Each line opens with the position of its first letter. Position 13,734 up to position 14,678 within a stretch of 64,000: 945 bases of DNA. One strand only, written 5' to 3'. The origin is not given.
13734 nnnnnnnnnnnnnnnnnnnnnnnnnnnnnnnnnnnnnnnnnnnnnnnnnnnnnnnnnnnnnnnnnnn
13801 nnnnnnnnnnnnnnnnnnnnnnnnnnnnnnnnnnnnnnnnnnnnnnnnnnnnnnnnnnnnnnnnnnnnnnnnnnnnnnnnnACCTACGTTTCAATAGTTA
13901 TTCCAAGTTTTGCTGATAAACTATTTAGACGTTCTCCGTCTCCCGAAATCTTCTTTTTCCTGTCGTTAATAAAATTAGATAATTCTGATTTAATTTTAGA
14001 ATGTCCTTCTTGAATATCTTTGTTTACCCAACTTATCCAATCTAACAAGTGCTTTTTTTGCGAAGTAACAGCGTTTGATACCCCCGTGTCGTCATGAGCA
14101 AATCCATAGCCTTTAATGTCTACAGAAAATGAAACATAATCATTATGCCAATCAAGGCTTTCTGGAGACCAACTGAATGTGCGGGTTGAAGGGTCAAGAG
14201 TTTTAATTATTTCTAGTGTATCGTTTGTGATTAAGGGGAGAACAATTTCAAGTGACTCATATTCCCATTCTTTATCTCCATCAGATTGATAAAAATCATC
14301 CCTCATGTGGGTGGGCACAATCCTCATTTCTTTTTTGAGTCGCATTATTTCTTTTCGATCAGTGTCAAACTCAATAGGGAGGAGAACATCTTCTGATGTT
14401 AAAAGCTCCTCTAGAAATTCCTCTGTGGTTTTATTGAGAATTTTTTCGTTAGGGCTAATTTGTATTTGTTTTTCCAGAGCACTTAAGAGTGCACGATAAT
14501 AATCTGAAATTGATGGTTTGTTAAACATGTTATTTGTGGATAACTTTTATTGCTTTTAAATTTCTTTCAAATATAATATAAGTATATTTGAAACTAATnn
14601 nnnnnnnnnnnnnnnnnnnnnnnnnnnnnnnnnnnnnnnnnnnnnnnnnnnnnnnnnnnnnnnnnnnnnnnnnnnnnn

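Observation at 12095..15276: lexA divergently paired with a three-gene operon of unknown proteins, separated by a perfect 10-bp inverted repeat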

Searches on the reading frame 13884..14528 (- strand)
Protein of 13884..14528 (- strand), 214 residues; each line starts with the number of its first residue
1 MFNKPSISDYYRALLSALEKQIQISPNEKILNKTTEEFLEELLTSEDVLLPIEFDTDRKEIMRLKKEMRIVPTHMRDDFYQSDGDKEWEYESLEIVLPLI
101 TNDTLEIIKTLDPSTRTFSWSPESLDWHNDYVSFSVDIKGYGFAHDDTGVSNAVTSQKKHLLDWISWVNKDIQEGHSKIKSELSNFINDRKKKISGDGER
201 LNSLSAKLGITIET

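Call 4: search_protein_families(library=pfam, proteins=[window:13884-14528:-], max_evalue=1)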
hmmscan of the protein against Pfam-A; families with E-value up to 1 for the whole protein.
window:13884-14528:- (214 aa): 0 families

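Call 5: search_protein_families(library=padloc, proteins=[window:13884-14528:-], max_evalue=1)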
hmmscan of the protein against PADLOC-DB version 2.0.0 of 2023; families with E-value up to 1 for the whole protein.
window:13884-14528:- (214 aa): 1 family
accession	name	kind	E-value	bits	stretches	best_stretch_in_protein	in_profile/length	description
PDLC05036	PDC-S54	-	1.9e-17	61.8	1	1-208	7-202/410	-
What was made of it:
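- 13884..14528 (-): Gene A (214 aa): a standalone copy of the N-terminal domain of the PADLOC candidate PDC-S54, inferred to be a sensor or adaptor. PADLOC PDC-S54 1.9e-17, covering profile positions 7-202 of 410 (call 5).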

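Call 9: search_protein_families(library=ncbifam, proteins=[window:13884-14528:-], max_evalue=0.1)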
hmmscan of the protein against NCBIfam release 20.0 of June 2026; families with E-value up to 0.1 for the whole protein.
window:13884-14528:- (214 aa): 0 families

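Call 10: search_protein_families(library=phrogs, proteins=[window:13884-14528:-], max_evalue=0.1)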
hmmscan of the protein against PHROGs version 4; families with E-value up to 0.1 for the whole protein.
window:13884-14528:- (214 aa): 0 families

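Call 11: find_homologous_proteins(query=window:13884-14528:-)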
Query window:13884-14528:- (214 aa): 13 proteins with E <= 0.001 among 241 candidates.
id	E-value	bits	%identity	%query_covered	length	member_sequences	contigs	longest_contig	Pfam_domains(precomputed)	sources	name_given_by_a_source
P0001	1.9e-136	470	100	100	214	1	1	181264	-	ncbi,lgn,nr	ncbi:MAG: hypothetical protein NTZ13_01785 [Candidatus Parcubacteria bacterium]|nr:hypothetical prot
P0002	7.6e-69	249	53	100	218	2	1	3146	-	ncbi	-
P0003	2.0e-64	235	51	100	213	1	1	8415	-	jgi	jgi:hypothetical protein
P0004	1.6e-63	232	50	99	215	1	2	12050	-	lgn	-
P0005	9.1e-63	229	51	99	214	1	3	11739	-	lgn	-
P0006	2.4e-61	225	49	99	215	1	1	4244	-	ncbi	-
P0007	1.1e-59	219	50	100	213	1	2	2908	-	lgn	-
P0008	2.0e-59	218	49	99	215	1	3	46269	-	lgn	-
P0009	3.2e-59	218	48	99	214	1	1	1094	-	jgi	jgi:hypothetical protein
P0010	8.2e-59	217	49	100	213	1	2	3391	-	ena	-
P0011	2.0e-57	212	48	100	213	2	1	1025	-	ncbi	-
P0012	1.7e-55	206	47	100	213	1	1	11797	-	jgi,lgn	jgi:hypothetical protein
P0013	1.6e-52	196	48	100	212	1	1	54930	-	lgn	-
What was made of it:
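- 13884..14528 (-): There are 13 close homologues (call 11).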

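Call 12: find_encoding_contigs(protein=P0008, flank=8000, max_places=3)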
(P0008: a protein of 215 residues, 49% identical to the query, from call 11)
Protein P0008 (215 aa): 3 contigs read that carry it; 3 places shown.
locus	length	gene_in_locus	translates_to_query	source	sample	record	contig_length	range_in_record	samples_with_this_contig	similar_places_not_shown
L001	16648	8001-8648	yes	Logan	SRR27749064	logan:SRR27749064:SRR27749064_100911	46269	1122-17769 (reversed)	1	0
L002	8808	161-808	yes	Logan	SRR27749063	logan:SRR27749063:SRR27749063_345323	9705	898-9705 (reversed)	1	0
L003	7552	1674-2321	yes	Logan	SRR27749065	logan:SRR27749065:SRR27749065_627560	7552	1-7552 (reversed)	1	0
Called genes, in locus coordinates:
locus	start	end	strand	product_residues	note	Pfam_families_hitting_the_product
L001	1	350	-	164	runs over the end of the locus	-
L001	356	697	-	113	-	-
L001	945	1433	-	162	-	PF04492:Phage_rep_O (weak)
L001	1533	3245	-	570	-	-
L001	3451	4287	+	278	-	PF08878:HamA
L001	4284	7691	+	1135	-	PF00270:DEAD, PF04851:ResIII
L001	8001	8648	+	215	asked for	-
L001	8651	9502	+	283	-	-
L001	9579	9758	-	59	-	-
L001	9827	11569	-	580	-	PF00239:Resolvase, PF20612:SHOCT_2 (faint)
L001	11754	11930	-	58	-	-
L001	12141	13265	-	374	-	PF04055:Radical_SAM, PF13353:Fer4_12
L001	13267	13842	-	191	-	PF01928:CYTH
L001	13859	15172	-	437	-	PF13271:DUF4062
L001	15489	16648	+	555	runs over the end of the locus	PF00239:Resolvase, PF07508:Recombinase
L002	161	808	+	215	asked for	-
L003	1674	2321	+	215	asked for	-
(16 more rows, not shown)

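Call 13: find_encoding_contigs(protein=P0013, flank=8000, max_places=3)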
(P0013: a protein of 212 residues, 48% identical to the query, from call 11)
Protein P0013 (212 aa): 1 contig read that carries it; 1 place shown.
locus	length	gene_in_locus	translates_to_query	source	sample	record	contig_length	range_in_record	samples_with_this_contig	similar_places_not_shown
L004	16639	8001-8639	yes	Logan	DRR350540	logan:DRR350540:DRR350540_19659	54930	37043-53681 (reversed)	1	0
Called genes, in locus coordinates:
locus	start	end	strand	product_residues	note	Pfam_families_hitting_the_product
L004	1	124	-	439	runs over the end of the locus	PF00239:Resolvase, PF07508:Recombinase, PF13408:Zn_ribbon_recom (faint)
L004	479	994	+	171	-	-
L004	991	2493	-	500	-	PF17289:Terminase_6C (weak)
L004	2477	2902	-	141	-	-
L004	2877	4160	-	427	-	PF01555:N6_N4_Mtase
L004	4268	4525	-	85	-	-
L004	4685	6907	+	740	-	PF13166:AAA_13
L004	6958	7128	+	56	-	-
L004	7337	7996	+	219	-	PF00717:Peptidase_S24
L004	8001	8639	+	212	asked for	-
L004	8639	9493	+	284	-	-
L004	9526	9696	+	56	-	-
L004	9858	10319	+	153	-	-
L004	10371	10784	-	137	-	PF08327:AHSA1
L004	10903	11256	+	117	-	-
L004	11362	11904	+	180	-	PF23477:zf_Tbcl_2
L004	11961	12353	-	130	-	-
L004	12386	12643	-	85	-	-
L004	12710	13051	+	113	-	PF04993:TfoX_N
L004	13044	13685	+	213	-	PF09335:VTT_dom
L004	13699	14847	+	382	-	PF00390:malic, PF03949:Malic_M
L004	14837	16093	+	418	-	PF00890:FAD_binding_2 (faint), PF03486:HI0933_like, PF07992:Pyr_redox_2 (faint), PF13738:Pyr_redox_3 (faint), PF22780:HI0933_like_1st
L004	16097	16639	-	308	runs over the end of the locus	PF03741:TerC, PF04332:DUF475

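Call 14: find_encoding_contigs(protein=P0004, flank=8000, max_places=3)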
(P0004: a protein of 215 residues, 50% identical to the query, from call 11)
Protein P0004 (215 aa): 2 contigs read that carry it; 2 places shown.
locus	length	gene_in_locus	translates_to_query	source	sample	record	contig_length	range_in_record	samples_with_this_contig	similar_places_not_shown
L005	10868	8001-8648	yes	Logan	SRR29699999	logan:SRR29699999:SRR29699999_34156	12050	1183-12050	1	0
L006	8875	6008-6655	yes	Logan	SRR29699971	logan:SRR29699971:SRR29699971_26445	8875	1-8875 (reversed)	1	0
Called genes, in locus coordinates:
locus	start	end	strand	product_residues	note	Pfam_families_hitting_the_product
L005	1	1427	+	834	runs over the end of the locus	PF00270:DEAD (weak), PF04851:ResIII, PF18766:SWI2_SNF2, PF00271:Helicase_C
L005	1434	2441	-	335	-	PF00145:DNA_methylase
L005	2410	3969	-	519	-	PF01555:N6_N4_Mtase, PF01170:UPF0020 (faint), PF01555:N6_N4_Mtase (weak)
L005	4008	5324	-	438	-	PF00239:Resolvase, PF07508:Recombinase, PF13408:Zn_ribbon_recom (weak)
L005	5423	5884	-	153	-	-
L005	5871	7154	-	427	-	PF01555:N6_N4_Mtase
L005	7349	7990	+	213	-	PF00717:Peptidase_S24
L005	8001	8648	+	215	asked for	-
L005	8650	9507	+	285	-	-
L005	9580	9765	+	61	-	PF07411:DUF1508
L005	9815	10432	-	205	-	-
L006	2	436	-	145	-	?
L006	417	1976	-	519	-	PF01555:N6_N4_Mtase, PF01170:UPF0020 (faint), PF01555:N6_N4_Mtase (weak)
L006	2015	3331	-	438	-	PF00239:Resolvase, PF07508:Recombinase, PF13408:Zn_ribbon_recom (weak)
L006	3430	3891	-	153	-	-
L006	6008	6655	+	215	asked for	-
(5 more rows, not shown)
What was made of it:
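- L004 and L005 carry a terminase-like gene, DNA methylases and large serine recombinases nearby (calls 13, 14).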

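Call 29: find_related_loci(query=A3, collection=genome_contigs, flank=8000)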
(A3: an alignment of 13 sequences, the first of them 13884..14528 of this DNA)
Query A3 (214 aa) in genome_contigs; peptide patterns used: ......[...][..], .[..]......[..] (x = any residue, [..] = any of these).
39 stretches matched a pattern; 4 encode a relative of the query (tblastn E <= 1e-3); 4 distinct loci.
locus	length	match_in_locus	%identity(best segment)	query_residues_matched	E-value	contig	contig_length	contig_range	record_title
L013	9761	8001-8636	46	3-213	2e-61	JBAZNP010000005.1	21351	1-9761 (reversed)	MAG: Patescibacteria group bacterium isolate SO_2017_LW4_72 scaffold_4965_c1_LW137-91_2017, whole genome shotgun sequenc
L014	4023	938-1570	43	3-213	1e-60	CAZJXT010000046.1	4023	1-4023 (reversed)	MAG TPA_asm: uncultured Candidatus Saccharibacteria bacterium isolate SRP135725_co1_120 genome assembly, contig: NODE_37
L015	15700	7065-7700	39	1-213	3e-44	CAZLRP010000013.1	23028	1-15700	MAG TPA_asm: uncultured Candidatus Saccharibacteria bacterium isolate binchicken_co220_141 genome assembly, contig: NODE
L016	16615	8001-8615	35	7-213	1e-38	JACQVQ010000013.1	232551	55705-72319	MAG: Planctomycetota bacterium isolate NC_groundwater_1467_Ag_S-0.65um_52_288 S_p65_S5_coassembly_k141_5126617, whole ge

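Call 41: predict_structure(alignment_id=A3)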
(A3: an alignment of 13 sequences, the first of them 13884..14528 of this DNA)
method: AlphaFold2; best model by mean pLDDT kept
length: 214 residues; sequences in the alignment: 13
mean_pLDDT: 85.9   pTM: 0.72
mean pLDDT of the five models: 85.9, 84.7, 84.6, 84.0, 83.0
residues with pLDDT >= 90: 104; 70-90: 85; 50-70: 22; < 50: 3
segments of 3 or more residues with pLDDT < 50: none
pLDDT, mean of each block of 10 residues (from residue 1): 78 91 88 88 83 94 92 70 77 95 90 70 83 92 87 91 91 92 92 85 83 64
secondary structure, 60 per line:
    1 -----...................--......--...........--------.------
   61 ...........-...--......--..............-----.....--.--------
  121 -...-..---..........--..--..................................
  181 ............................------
elements in order: H7-24 H27-32 H35-45 E61-71 H78-83 E86-99 H105-109 E131-140 H147-208

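Call 50: fold_search(model_id=the predicted structure, library=pdb)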
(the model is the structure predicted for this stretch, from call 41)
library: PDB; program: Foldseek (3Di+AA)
matches with E <= 10: 147; with E <= 0.001: 0
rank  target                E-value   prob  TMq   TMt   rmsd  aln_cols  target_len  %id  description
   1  9rpw_B                4.2e-01  0.12  0.15  0.20  13.5       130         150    8  Cryo-EM structure of Shigella flexneri LptDE dimer: closed-state unbound and open-state bound by Oekolampad phage RBP (released 2025-12-10)
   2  5iv9_B                5.3e-01  0.06  0.13  0.17  14.7       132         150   11  The LPS Transporter LptDE from Klebsiella pneumoniae, full-length (released 2016-05-18)
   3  4n4r_B                5.3e-01  0.06  0.14  0.17  16.2       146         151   12  Structure basis of lipopolysaccharide biogenesis (released 2014-06-25)
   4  9fz5_B                5.6e-01  0.05  0.13  0.17  19.4       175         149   11  Cryo-EM structure of LptDE-YedD complex from Escherichia Coli (released 2025-04-09)
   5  9ki1_u                5.6e-01  0.02  0.10  0.06  17.1       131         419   11  Baseplate structure of Escherichia phage Mu (released 2025-02-12)
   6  4rh8_A                5.9e-01  0.15  0.16  0.24  12.3       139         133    9  Crystal structure of the outer membrane lipopolysaccharide transport protein LptE (RlpB) from Escherichia coli in the  (released 2015-11-11)
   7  7nyd_H                6.3e-01  0.02  0.11  0.09  19.1       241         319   10  cryoEM structure of 2C9-sMAC (released 2021-10-06)
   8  9q6c_A                6.7e-01  0.13  0.17  0.17   9.1       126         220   17  Cryo-EM structure of octameric COMMD-like protein MBK5214510 from Flavobacteriaceae bacterium (released 2025-10-01)
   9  4yis_A                7.1e-01  0.12  0.19  0.15  25.9       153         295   10  Crystal Structure of LAGLIDADG Meganuclease I-CpaMI Bound to Uncleaved DNA (released 2016-03-23)
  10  5jqm_B                7.1e-01  0.06  0.14  0.13  14.0       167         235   12  Crystal Structure of Phosphatidic acid Transporter Ups1/Mdm35 Void of Bound Phospholipid from Saccharomyces Cerevisiae (released 2017-07-12)
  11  6zre_A                7.5e-01  0.08  0.13  0.08  11.9        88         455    9  Deciphering the role of the channel constrictions in the opening mechanism of MexAB-OprM efflux pump from Pseudomonas  (released 2021-07-28)
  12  9ki1_0                7.9e-01  0.03  0.11  0.07  12.6       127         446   14  Baseplate structure of Escherichia phage Mu (released 2025-02-12)
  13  5idm_B                8.4e-01  0.06  0.13  0.15  13.2       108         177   13  Bifunctional histidine kinase CckA (domain, CA) in complex with c-di-GMP and AMPPNP/Mg2+ (released 2016-10-05)
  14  5idm_A                9.4e-01  0.06  0.13  0.14  13.3       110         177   13  Bifunctional histidine kinase CckA (domain, CA) in complex with c-di-GMP and AMPPNP/Mg2+ (released 2016-10-05)
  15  8fqc_U1               9.4e-01  0.04  0.10  0.07  13.5       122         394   11  Structure of baseplate with receptor binding complex of Agrobacterium phage Milano (released 2024-01-31)
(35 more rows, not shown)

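Call 64: search_protein_families(library=pfam, proteins=[L015:7065-8312:+, L016:7986-9230:+, L014:2433-3005:+, L004:4685-6907:+], max_evalue=0.01)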
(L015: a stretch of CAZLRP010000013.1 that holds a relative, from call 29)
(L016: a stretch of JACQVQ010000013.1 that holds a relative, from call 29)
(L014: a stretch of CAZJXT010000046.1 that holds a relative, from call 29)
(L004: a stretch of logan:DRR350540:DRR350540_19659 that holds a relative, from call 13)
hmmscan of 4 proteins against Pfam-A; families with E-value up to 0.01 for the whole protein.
L015:7065-8312:+ (415 aa): 0 families

L016:7986-9230:+ (414 aa): 1 family
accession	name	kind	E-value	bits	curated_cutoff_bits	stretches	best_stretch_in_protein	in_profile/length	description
PF07352.17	Phage_Mu_Gam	-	0.00072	20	28.3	1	145-200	19-74/149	Bacteriophage Mu Gam like protein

L014:2433-3005:+ (190 aa): 0 families

L004:4685-6907:+ (740 aa): 2 families
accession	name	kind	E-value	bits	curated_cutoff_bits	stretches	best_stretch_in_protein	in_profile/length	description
PF13166.12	AAA_13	-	2.3e-30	106.4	36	2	193-667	180-655/713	AAA domain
PF02463.25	SMC_N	-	3.6e-05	23.7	40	1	382-586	100-204/220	RecF/RecN/SMC N terminal domain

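Call 69: find_related_loci(query=A3, collection=viral_contigs, flank=8000)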
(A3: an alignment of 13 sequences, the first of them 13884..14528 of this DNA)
Query A3 (214 aa) in viral_contigs; peptide patterns used: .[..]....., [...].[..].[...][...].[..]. (x = any residue, [..] = any of these).
112 stretches matched a pattern, but none encodes a relative of the query by tblastn (E <= 1e-3).
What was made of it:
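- A was not found in IMG/VR (call 69).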

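Call 76: search_solved_structures(query=L015:7065-8312:+, max_evalue=1)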
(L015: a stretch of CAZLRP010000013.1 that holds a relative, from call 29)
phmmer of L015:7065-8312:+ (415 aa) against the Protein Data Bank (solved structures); distinct sequences matched with E-value up to 1: 0.

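Call 81: search_protein_representatives(alignment_id=A3)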
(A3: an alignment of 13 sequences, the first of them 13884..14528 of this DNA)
Query: 13 sequences, 213 profile positions. Proteins with E-value up to 0.001 (for the whole library): 119; up to 1e-10: 60; up to 1e-30: 30. The best 119 are listed.
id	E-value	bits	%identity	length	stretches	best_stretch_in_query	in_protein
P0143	9.7e-99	345.6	-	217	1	1-213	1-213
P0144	1.6e-75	269.7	-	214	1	1-212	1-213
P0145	2.5e-61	223.4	-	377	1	1-211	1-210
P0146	7.8e-56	205.4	-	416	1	1-212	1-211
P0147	1.0e-51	192.0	-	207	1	1-196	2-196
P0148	2.4e-50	187.5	-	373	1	5-210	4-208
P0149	1.5e-48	181.6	-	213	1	1-212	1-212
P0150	7.3e-48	179.4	-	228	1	1-212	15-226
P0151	1.0e-46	175.6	-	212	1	1-208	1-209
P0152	1.5e-46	175.1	-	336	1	1-212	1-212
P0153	1.2e-45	172.1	-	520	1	4-212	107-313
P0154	3.1e-42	160.9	-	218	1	3-213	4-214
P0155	3.0e-41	157.7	-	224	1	8-212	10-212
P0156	3.0e-40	154.5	-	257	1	1-212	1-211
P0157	4.4e-39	150.7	-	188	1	1-187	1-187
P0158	4.2e-38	147.5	-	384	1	5-212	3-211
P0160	1.9e-36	142.1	-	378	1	1-212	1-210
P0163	8.2e-35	136.7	-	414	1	1-212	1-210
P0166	1.7e-32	129.1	-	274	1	1-195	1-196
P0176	1.7e-26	109.6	-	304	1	19-212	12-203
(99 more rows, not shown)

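Call 82: search_protein_families(library=pfam, proteins=[P0145, P0146, P0148, P0152, P0153, P0158, P0160, P0163, P0176, P0166], max_evalue=0.01)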
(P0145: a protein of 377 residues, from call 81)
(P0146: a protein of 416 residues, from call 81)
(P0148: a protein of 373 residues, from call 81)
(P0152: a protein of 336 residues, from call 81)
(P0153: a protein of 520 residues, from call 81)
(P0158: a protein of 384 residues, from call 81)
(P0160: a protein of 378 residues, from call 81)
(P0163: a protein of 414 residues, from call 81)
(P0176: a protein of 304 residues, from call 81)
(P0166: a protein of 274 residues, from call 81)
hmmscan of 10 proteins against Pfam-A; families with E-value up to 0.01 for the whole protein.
P0145 (377 aa): 2 families
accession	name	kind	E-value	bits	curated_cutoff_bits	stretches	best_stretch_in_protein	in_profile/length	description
PF13676.11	TIR_2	-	2.6e-20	73.6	28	1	247-341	1-95/122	TIR domain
PF01582.25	TIR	-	4.2e-13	49.9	21.3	1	245-357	2-116/179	TIR domain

P0146 (416 aa): 1 family
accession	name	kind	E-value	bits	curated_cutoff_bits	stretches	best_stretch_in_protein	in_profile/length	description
PF07352.17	Phage_Mu_Gam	-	0.0039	17.6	28.3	1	147-234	19-105/149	Bacteriophage Mu Gam like protein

P0148 (373 aa): 2 families
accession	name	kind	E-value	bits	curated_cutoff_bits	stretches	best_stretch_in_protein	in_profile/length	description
PF13676.11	TIR_2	-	2.2e-20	73.8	28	1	241-332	1-92/122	TIR domain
PF01582.25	TIR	-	5.2e-10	39.8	21.3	1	238-340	1-105/179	TIR domain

P0152 (336 aa): 0 families

P0153 (520 aa): 1 family
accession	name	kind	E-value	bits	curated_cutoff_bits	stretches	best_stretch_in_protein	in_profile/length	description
PF13412.12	HTH_24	-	0.0099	15.9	21.9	0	15-39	11-35/48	Winged helix-turn-helix DNA-binding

P0158 (384 aa): 2 families
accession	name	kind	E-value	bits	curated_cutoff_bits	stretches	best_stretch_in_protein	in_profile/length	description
PF13676.11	TIR_2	-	1.1e-20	74.8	28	1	251-345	1-93/122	TIR domain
PF01582.25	TIR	-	5.1e-12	46.4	21.3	1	248-367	1-121/179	TIR domain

P0160 (378 aa): 2 families
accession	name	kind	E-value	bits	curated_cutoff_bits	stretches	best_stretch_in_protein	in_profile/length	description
PF13676.11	TIR_2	-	1.3e-21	77.8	28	1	246-338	1-92/122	TIR domain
PF01582.25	TIR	-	1e-11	45.4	21.3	1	243-346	1-105/179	TIR domain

P0163 (414 aa): 0 families

P0176 (304 aa): 0 families

P0166 (274 aa): 2 families
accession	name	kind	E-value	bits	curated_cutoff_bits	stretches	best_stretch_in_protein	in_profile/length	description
PF14497.11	GST_C_3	-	4.9e-12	46.4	21.6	1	179-264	19-103/104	Glutathione S-transferase, C-terminal domain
PF00043.30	GST_C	-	0.00013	22.5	20.7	1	189-249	28-86/93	Glutathione S-transferase, C-terminal domain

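Call 90: find_encoding_contigs(protein=P0005, flank=6000, max_places=2)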
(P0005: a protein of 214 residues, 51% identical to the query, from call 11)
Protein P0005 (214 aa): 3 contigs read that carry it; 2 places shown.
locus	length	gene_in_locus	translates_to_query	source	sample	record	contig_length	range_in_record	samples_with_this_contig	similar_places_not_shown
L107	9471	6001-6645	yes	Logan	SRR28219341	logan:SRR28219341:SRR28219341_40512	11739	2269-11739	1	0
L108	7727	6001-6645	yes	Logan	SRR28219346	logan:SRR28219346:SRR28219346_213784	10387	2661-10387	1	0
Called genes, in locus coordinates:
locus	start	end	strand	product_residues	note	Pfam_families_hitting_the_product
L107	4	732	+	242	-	-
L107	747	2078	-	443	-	PF00239:Resolvase, PF07508:Recombinase, PF13408:Zn_ribbon_recom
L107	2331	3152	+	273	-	-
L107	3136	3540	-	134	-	-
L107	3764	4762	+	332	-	-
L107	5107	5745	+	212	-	PF01726:LexA_DNA_bind (weak), PF00717:Peptidase_S24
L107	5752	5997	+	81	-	PF09954:DUF2188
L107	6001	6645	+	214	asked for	-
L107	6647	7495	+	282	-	-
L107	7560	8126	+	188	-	-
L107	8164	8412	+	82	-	PF09954:DUF2188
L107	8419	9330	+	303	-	-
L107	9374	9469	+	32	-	?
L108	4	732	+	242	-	-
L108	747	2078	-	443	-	PF00239:Resolvase, PF07508:Recombinase, PF13408:Zn_ribbon_recom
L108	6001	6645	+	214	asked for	-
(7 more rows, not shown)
